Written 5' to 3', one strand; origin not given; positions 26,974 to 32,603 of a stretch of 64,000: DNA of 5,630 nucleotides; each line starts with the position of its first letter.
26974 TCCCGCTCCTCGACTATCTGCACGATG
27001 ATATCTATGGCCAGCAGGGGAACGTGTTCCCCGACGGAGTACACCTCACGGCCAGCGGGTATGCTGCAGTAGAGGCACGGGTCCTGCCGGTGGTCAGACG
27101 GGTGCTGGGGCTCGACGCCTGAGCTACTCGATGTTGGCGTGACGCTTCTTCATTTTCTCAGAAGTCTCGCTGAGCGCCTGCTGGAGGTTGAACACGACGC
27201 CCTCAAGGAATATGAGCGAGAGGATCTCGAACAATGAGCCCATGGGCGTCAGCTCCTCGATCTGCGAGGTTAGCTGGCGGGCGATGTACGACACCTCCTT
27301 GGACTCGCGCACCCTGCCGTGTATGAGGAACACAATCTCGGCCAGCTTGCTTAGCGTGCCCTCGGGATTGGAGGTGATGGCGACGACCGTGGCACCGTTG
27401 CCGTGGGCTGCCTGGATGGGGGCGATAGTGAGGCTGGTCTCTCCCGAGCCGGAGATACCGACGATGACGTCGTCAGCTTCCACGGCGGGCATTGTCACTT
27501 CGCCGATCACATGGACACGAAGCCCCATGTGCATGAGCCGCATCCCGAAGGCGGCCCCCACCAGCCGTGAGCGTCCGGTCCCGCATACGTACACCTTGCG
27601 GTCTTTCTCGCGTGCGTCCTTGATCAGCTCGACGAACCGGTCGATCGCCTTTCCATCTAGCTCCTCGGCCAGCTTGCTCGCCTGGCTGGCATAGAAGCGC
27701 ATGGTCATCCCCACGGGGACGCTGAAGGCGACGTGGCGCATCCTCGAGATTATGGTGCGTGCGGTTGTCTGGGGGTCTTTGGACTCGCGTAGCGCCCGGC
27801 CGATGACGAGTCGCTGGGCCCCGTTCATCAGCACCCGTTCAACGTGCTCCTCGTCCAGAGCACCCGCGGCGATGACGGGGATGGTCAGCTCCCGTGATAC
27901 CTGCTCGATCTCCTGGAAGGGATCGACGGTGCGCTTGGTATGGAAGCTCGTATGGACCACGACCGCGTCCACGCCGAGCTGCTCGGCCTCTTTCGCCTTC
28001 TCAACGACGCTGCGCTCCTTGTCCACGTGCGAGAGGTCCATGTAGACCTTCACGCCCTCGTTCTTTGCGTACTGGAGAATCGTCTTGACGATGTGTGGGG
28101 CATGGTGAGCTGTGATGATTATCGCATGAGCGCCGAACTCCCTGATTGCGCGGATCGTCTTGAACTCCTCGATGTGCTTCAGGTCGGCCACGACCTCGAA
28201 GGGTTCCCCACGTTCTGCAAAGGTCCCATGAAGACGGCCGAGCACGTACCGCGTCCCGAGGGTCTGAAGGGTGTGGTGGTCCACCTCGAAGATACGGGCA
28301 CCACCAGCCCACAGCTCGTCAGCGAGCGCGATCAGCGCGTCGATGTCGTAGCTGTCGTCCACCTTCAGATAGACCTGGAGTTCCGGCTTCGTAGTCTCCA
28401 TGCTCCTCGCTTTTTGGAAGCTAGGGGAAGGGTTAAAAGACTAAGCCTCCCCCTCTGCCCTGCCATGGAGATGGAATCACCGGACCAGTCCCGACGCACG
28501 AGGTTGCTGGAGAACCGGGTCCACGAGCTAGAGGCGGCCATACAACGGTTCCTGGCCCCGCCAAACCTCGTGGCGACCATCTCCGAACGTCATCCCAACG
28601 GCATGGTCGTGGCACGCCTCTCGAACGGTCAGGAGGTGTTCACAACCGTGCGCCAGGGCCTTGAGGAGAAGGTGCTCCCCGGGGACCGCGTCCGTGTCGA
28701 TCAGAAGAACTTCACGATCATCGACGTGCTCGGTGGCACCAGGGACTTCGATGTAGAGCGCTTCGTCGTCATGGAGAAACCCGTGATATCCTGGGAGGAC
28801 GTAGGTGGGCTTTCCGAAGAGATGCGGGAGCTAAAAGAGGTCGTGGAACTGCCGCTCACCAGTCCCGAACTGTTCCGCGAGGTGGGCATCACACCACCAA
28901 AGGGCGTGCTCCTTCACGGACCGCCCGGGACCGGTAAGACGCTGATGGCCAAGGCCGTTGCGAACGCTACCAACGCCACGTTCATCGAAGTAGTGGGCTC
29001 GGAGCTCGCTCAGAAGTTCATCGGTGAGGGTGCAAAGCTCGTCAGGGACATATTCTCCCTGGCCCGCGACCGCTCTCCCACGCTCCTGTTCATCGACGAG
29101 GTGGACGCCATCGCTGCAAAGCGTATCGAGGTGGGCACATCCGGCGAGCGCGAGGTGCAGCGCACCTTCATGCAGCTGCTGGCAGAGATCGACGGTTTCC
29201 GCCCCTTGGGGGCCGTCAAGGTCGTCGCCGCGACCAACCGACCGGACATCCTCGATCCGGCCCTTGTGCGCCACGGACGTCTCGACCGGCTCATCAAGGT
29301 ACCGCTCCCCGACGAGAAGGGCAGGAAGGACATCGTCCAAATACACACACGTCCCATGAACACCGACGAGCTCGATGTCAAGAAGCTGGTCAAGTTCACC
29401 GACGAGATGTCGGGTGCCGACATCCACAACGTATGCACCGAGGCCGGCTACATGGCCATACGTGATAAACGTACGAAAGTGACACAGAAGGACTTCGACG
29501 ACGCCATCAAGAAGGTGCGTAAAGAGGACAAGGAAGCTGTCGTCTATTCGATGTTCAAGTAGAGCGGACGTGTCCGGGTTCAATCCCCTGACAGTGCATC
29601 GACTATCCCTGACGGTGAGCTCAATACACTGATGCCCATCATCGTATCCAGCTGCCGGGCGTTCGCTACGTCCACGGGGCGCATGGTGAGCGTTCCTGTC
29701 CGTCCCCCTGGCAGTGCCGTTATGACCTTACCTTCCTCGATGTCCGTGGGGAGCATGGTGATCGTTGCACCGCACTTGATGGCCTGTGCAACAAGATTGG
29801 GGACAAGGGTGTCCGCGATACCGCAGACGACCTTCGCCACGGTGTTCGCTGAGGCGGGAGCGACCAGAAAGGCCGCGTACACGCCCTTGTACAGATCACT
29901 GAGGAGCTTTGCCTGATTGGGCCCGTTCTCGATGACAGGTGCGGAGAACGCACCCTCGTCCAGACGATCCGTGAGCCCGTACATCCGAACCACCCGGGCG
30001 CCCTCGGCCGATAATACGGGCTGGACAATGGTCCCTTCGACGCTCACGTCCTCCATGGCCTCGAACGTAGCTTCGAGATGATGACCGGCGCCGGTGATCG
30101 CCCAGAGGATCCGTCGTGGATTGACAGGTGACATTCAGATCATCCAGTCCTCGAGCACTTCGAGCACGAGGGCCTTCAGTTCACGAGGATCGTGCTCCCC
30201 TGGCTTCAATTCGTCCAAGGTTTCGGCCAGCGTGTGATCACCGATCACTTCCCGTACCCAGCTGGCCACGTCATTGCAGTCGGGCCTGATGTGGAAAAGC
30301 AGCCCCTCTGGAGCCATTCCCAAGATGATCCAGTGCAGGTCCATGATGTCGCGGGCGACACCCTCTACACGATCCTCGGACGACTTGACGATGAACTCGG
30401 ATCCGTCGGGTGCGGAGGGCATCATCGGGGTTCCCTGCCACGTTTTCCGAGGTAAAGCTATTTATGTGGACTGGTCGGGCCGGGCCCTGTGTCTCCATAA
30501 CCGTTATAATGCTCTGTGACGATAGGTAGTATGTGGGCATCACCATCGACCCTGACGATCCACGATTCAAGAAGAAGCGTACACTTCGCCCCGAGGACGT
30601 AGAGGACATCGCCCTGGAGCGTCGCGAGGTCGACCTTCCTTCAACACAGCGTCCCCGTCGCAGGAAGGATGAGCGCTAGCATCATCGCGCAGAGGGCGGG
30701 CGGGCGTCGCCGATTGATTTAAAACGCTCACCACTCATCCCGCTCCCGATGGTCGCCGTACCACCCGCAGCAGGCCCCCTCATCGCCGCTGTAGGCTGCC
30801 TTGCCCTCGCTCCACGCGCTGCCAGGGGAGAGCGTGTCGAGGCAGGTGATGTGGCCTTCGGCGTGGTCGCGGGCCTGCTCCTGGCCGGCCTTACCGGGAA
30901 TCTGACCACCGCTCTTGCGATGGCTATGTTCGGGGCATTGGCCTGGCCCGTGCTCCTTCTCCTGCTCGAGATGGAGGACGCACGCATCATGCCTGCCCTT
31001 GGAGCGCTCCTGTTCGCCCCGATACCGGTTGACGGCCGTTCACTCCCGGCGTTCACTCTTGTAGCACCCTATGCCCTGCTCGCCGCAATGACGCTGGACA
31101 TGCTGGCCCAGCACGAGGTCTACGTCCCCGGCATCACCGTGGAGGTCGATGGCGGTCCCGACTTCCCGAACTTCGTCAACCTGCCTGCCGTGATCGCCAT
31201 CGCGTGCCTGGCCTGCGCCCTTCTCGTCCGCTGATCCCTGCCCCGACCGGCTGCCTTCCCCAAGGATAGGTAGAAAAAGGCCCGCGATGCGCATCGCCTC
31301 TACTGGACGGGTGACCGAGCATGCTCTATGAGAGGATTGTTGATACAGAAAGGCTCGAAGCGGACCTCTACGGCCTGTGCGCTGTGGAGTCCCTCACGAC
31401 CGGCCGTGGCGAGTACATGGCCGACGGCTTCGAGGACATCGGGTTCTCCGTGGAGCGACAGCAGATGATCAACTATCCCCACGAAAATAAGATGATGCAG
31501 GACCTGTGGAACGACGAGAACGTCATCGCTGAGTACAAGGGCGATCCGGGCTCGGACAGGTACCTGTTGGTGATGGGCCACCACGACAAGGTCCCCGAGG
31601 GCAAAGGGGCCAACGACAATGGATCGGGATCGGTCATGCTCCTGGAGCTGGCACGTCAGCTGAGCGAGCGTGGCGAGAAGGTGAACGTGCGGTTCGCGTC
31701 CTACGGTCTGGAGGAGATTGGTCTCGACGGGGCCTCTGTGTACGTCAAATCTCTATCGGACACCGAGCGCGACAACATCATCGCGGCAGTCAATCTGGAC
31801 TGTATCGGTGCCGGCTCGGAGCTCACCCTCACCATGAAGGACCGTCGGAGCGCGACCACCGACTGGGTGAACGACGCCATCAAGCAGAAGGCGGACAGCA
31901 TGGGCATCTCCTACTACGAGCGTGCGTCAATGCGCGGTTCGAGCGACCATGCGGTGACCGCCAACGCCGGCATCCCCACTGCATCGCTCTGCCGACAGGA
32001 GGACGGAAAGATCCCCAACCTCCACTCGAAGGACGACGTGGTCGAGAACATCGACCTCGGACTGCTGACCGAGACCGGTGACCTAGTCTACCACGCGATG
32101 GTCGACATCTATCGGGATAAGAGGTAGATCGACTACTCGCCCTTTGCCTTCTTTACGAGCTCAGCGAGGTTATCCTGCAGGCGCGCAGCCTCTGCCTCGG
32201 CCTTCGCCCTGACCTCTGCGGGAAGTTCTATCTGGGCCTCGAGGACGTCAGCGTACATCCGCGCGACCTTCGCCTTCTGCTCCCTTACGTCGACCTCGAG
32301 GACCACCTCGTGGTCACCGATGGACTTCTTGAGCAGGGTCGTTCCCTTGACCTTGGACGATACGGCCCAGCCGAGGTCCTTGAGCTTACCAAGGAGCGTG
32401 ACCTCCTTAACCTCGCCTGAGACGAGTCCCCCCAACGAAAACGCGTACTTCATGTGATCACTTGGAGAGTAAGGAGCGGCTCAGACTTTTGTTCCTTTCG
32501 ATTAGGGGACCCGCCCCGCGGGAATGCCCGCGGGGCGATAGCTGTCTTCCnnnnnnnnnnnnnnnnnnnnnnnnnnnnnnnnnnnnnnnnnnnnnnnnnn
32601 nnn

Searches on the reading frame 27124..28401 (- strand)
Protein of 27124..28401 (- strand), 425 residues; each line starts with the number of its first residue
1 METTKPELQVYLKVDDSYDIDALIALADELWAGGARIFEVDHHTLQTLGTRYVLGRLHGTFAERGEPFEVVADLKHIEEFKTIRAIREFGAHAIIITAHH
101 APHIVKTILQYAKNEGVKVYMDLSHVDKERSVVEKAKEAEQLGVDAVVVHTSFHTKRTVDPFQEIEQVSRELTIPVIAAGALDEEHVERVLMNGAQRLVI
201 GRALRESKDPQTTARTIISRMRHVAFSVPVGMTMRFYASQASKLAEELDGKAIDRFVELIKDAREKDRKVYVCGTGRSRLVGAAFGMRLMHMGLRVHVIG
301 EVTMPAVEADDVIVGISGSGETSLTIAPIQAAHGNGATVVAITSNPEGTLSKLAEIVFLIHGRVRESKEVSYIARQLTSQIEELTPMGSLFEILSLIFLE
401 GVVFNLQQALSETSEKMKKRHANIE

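Call 25: search_protein_families(library=pfam, proteins=[window:27124-28401:-], max_evalue=0.00001)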
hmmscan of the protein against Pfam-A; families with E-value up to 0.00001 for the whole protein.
window:27124-28401:- (425 aa): 6 families
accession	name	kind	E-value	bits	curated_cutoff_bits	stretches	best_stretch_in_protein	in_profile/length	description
PF01380.27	SIS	-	4.3e-14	52.9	25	1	266-362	4-106/131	SIS domain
PF13580.11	SIS_2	-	1.6e-11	44.9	27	0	307-344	101-138/138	SIS domain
PF00215.30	OMPdecase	-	1.9e-09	38.2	27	1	16-217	8-221/221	Orotidine 5'-phosphate decarboxylase / HUMPS family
PF01207.24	Dus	-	1.8e-08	34.3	20.4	1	97-248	106-259/311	Dihydrouridine synthase (Dus)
PF03060.21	NMO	-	5.1e-06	26.6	28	1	130-211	143-232/331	Nitronate monooxygenase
PF02581.23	TMP-TENI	-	5.9e-06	26.2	27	0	134-203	106-179/180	Thiamine monophosphate synthase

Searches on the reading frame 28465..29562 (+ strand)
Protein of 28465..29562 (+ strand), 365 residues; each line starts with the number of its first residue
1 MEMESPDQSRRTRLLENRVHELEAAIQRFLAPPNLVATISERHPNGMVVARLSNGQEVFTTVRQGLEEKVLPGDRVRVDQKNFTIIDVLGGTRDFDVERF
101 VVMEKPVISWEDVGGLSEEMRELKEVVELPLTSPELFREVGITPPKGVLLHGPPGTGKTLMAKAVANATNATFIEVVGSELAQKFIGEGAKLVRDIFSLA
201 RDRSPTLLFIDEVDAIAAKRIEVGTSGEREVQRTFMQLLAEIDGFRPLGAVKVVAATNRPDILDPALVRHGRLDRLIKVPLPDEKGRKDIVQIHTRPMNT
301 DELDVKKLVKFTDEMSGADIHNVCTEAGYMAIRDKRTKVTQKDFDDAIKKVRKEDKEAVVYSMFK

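Call 25: search_protein_families(library=pfam, proteins=[window:28465-29562:+], max_evalue=0.00001)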
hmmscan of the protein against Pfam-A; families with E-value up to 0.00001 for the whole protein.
window:28465-29562:+ (365 aa): 4 families
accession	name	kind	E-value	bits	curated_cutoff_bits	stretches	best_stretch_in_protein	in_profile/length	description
PF00004.35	AAA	-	9.3e-42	143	21.2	1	148-281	1-131/131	ATPase family associated with various cellular activities (AAA)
PF17862.7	AAA_lid_3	-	4e-13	49.1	27.2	1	303-345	2-44/45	AAA+ lid domain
PF13191.12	AAA_16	-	2.8e-06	28.4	32.6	0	136-173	15-55/167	AAA ATPase domain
PF07728.20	AAA_5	-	3.5e-06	27.5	22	0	147-267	1-135/139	AAA domain (dynein-related subfamily)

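Call 62: search_protein_families(library=ncbifam, proteins=[window:28465-29562:+], max_evalue=0.001)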
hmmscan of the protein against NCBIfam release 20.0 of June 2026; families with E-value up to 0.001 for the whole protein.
window:28465-29562:+ (365 aa): 26 families (the best 25 are shown)
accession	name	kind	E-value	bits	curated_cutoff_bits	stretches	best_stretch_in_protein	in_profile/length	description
NF003069.1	PRK03992.1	subfamily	1.7e-147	491.6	500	1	5-357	24-378/379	proteasome-activating nucleotidase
TIGR01242.2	TIGR01242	subfamily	9.9e-143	475.5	500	1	9-357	11-361/362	proteasome-activating nucleotidase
NF047748.1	PrtsmActNtasePan1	equivalog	6.5e-123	410.7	750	1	27-357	65-395/405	proteasome-activating nucleotidase Pan1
NF047747.1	PrtsmActNtasePan2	equivalog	9.7e-123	410.3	700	1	10-355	51-396/397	proteasome-activating nucleotidase Pan2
TIGR01241.2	FtsH_fam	equivalog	2.5e-83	280.8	600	1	103-352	154-403/598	ATP-dependent zinc metalloprotease FtsH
TIGR01243.1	CDC48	subfamily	3.9e-83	280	802.65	1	99-351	441-692/733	CDC48 family AAA ATPase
TIGR03689.1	pup_AAA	equivalog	7.2e-59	199.8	504.75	1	37-295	110-378/512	proteasome ATPase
NF008004.0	PRK10733.1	equivalog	3.1e-57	194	1008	1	108-352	149-393/644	ATP-dependent zinc metalloprotease FtsH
NF041006.2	cell_div_CdvC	equivalog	3.4e-46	157.9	650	1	92-346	84-344/370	cell division protein CdvC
NF042959.1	IteA_antiphage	equivalog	1.6e-36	126.3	510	1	132-346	112-319/367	anti-phage ATPase IteA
NF003229.0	PRK04195.1-5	equivalog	6e-09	35.1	280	1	145-219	44-118/413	replication factor C large subunit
NF003226.0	PRK04195.1-1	equivalog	2.5e-07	30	588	1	144-220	39-115/405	replication factor C large subunit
NF009883.0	PRK13341.1-4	equivalog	6.7e-07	27.6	668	1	148-215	58-123/729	AAA family ATPase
NF003230.0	PRK04195.1-6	equivalog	1.1e-06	27.6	441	1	145-221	39-114/494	replication factor C large subunit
NF009881.0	PRK13341.1-2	equivalog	1.9e-06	26.1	651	1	148-214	55-119/736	AAA family ATPase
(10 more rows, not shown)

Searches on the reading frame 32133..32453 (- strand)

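Call 26: search_protein_families(library=pfam, proteins=[window:32133-32453:-], max_evalue=0.01)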
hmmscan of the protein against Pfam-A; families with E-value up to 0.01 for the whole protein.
window:32133-32453:- (106 aa): 1 family
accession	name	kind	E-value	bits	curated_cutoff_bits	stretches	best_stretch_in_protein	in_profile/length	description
PF24850.1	CC_BshC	-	0.00074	19.8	27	1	22-104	10-94/159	Bacillithiol biosynthesis BshC, C-terminal coiled-coil domain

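Call 62: search_protein_families(library=ncbifam, proteins=[window:32133-32453:-], max_evalue=0.001)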
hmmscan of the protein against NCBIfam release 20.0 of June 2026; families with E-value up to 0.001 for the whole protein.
window:32133-32453:- (106 aa): 0 families
